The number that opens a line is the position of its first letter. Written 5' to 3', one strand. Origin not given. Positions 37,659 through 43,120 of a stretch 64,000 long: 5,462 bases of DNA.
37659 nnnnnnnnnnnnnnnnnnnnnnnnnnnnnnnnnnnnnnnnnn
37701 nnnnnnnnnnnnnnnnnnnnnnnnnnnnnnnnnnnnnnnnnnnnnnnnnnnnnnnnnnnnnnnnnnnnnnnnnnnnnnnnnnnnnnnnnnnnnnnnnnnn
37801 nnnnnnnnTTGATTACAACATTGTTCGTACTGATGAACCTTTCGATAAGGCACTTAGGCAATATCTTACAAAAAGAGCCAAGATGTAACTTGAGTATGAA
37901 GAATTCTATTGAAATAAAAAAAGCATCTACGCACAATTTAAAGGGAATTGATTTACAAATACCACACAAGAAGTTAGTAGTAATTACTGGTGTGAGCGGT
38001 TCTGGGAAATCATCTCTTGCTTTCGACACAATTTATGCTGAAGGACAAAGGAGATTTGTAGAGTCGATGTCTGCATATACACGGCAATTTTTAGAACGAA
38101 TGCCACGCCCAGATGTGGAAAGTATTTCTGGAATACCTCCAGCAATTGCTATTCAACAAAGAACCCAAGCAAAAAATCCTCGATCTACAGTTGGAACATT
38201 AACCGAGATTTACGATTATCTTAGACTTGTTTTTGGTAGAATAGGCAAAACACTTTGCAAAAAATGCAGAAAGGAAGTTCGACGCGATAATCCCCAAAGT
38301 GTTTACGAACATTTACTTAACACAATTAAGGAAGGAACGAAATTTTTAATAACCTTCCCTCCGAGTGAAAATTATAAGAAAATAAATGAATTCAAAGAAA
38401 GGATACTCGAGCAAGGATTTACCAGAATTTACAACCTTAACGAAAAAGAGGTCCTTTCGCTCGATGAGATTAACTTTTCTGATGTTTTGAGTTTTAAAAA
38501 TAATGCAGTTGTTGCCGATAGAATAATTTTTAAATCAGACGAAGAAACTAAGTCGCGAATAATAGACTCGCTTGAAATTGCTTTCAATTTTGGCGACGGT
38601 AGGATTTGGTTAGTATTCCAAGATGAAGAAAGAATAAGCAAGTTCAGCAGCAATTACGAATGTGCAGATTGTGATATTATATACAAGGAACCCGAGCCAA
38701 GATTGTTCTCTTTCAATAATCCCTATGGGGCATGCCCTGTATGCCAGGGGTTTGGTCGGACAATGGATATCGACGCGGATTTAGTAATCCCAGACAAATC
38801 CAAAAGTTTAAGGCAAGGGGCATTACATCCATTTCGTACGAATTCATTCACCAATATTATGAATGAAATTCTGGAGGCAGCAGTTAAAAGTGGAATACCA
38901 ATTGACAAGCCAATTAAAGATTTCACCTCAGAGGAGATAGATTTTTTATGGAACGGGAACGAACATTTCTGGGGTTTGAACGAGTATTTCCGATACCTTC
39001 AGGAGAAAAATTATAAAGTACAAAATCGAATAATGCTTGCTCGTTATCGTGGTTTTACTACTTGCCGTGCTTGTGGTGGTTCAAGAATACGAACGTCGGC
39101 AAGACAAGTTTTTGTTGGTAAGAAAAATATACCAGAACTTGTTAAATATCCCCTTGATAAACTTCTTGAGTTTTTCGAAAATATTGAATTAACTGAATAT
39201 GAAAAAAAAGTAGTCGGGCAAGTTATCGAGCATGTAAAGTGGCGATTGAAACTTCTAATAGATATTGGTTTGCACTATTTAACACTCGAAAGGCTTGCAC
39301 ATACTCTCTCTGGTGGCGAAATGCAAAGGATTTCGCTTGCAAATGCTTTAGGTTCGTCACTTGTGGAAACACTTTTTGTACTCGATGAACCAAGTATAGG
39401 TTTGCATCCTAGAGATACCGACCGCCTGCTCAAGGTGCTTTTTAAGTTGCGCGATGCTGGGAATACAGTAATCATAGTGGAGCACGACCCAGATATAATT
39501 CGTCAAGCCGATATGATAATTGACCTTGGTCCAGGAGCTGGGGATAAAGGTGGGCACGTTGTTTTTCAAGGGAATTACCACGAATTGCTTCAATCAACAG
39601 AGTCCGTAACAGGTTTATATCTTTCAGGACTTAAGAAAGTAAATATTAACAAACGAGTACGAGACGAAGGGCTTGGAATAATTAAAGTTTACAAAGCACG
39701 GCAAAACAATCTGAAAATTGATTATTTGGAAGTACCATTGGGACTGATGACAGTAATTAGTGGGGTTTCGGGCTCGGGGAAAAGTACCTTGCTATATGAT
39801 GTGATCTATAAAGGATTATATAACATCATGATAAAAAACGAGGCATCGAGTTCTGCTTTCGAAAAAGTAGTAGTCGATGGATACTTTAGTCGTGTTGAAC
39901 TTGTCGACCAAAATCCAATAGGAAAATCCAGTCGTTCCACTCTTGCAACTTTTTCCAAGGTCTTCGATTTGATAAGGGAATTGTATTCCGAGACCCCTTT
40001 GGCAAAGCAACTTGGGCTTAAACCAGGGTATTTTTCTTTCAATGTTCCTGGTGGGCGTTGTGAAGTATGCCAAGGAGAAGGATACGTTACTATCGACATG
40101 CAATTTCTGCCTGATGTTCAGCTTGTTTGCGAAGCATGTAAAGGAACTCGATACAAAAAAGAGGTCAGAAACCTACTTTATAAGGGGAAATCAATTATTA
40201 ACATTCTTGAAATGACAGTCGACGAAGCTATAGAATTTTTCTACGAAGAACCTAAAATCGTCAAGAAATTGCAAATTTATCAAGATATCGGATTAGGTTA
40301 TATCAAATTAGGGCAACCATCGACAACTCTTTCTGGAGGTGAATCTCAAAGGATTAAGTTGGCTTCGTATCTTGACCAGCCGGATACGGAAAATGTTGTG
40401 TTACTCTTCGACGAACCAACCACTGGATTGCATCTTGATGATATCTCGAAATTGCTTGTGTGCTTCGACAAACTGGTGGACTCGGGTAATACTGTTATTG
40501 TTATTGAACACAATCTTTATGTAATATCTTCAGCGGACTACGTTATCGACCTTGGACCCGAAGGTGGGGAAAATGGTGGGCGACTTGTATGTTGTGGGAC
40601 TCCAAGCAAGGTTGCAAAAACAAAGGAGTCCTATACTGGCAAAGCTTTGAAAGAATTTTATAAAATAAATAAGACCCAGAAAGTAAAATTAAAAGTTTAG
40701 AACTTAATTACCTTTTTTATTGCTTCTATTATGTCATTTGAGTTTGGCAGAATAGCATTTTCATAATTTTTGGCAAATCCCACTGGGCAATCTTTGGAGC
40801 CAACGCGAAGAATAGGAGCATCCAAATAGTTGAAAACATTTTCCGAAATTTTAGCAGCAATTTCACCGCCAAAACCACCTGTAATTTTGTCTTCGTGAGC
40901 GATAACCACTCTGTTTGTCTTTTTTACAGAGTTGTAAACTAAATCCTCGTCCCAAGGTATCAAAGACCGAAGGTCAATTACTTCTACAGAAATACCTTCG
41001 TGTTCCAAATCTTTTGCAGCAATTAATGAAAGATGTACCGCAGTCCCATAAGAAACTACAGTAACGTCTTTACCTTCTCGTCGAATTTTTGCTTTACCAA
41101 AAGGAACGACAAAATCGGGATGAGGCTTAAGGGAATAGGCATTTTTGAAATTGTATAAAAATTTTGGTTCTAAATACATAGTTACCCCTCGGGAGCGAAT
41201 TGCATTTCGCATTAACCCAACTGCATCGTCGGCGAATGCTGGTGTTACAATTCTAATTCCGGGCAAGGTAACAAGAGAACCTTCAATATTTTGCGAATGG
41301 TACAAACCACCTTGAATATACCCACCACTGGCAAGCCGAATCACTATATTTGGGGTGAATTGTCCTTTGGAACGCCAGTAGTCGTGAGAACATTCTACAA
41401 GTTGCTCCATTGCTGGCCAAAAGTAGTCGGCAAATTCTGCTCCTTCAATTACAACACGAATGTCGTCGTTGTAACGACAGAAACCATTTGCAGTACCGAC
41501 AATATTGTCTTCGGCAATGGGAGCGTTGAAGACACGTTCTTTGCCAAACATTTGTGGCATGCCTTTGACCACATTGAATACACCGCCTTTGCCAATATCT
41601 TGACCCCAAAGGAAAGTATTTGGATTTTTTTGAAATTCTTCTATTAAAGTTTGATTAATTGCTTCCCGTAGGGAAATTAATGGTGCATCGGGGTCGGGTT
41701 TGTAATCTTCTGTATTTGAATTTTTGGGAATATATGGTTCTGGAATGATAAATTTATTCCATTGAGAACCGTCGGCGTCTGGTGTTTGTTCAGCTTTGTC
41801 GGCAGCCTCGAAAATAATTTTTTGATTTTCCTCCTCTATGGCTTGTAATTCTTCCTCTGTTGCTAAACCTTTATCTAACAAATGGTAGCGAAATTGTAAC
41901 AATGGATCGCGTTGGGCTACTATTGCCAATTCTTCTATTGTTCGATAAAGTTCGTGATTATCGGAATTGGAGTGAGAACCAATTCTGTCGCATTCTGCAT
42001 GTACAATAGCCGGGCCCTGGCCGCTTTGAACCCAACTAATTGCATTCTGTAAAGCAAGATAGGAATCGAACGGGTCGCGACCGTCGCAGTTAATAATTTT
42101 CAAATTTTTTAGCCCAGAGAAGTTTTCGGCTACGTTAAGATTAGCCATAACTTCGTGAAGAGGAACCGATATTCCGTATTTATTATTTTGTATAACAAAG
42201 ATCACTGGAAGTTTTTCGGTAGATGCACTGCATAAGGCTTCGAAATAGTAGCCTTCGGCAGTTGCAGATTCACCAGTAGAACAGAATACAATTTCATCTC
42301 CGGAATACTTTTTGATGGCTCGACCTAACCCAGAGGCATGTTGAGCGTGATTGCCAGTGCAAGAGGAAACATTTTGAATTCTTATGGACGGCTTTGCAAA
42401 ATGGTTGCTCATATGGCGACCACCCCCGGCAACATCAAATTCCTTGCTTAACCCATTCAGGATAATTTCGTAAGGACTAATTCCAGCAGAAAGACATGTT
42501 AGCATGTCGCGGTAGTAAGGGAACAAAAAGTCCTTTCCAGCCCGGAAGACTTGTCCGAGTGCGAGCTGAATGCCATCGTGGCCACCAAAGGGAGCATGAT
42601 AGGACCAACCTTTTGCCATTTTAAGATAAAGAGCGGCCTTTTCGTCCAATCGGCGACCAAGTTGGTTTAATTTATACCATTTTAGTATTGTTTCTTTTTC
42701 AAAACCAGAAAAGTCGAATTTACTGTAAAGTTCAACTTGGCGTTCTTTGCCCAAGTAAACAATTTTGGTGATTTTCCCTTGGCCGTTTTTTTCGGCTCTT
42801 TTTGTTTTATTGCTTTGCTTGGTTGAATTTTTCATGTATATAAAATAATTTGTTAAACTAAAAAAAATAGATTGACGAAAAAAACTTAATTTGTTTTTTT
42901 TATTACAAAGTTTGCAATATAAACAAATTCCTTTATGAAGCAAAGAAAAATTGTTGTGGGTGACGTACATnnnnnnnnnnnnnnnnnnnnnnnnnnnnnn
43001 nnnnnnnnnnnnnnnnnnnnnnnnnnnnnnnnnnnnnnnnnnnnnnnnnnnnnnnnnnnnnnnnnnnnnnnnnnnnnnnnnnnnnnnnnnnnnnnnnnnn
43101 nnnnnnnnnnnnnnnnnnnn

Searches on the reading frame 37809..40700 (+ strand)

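Call 65: search_protein_families(library=pfam, proteins=[window:37809-40700:+], max_evalue=0.00001)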
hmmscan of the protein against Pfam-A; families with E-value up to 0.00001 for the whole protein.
window:37809-40700:+ (963 aa): 6 families
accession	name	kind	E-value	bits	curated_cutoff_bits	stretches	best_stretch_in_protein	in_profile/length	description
PF00005.33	ABC_tran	-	3.2e-19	70.3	25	0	477-528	83-135/137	ABC transporter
PF17755.6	UvrA_DNA-bind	-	5.3e-13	49.7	23.2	1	322-387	1-66/110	UvrA DNA-binding domain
PF17760.6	UvrA_inter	-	3.5e-09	36.9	23.3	1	165-269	6-106/109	UvrA interaction domain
PF13555.12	AAA_29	-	2.3e-07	30.9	27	0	645-662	23-39/61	P-loop containing region of AAA domain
PF13304.12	AAA_21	-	2.9e-07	31.3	27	0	505-562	242-301/304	AAA domain, putative AbiEii toxin, Type IV TA system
PF02463.25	SMC_N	-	5.6e-07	29.6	40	0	350-572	135-210/220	RecF/RecN/SMC N terminal domain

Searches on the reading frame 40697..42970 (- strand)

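Call 65: search_protein_families(library=pfam, proteins=[window:40697-42970:-], max_evalue=0.00001)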
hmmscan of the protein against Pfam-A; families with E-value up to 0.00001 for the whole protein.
window:40697-42970:- (757 aa): 3 families
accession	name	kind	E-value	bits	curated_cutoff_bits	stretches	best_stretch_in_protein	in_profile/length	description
PF00676.26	E1_dh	-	1.4e-52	179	22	1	106-398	7-296/300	Dehydrogenase E1 component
PF02780.25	Transketolase_C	-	1.9e-39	134.8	25.9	1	625-747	1-124/124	Transketolase, C-terminal domain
PF02779.29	Transket_pyr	-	2.9e-23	82.8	27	1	432-607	3-173/174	Transketolase, pyrimidine binding domain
